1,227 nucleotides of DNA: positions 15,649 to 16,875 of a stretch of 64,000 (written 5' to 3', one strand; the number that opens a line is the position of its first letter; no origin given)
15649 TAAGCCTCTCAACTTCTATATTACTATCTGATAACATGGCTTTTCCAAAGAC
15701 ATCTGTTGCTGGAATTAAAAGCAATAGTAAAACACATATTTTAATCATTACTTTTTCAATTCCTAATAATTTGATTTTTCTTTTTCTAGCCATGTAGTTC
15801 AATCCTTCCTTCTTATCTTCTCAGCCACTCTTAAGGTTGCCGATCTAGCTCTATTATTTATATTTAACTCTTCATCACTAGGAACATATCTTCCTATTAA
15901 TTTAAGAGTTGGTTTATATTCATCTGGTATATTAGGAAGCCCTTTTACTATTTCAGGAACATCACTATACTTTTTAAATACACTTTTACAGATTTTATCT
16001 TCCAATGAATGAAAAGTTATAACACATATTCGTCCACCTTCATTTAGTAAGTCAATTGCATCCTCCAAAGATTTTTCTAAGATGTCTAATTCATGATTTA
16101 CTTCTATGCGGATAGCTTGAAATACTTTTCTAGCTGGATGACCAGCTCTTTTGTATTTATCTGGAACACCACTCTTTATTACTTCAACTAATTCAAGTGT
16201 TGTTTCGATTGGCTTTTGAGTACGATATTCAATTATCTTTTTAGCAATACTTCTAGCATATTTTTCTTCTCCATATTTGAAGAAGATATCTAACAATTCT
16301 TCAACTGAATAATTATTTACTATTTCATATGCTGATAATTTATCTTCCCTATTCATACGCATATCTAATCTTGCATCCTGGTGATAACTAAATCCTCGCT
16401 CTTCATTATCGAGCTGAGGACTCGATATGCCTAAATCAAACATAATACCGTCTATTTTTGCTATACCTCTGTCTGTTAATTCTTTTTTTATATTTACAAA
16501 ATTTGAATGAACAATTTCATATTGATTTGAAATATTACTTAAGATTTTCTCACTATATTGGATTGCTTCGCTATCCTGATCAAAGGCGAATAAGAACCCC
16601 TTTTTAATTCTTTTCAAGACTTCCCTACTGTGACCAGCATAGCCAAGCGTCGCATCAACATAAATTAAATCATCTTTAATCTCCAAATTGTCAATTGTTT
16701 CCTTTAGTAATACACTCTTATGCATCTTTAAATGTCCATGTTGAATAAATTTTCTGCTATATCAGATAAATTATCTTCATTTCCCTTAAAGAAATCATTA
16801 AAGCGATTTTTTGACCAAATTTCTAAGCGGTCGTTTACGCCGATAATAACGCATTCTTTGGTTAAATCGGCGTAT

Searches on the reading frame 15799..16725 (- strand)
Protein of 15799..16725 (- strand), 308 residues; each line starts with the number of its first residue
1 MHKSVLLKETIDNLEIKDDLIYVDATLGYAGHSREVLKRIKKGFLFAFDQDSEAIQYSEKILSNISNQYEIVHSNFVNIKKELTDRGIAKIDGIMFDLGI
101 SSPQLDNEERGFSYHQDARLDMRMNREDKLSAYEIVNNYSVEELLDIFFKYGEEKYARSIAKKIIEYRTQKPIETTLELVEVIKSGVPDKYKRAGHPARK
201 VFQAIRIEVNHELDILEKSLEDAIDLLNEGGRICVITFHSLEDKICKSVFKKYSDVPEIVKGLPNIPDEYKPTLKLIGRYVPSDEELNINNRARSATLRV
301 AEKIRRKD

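Call 31: search_protein_families(library=pfam, proteins=[window:15799-16725:-], max_evalue=0.0001)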
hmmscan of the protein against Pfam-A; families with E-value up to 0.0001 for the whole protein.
window:15799-16725:- (308 aa): 1 family
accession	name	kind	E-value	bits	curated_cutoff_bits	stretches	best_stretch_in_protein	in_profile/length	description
PF01795.25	Methyltransf_5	-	4.5e-120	401.2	27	1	2-304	4-309/309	MraW methylase family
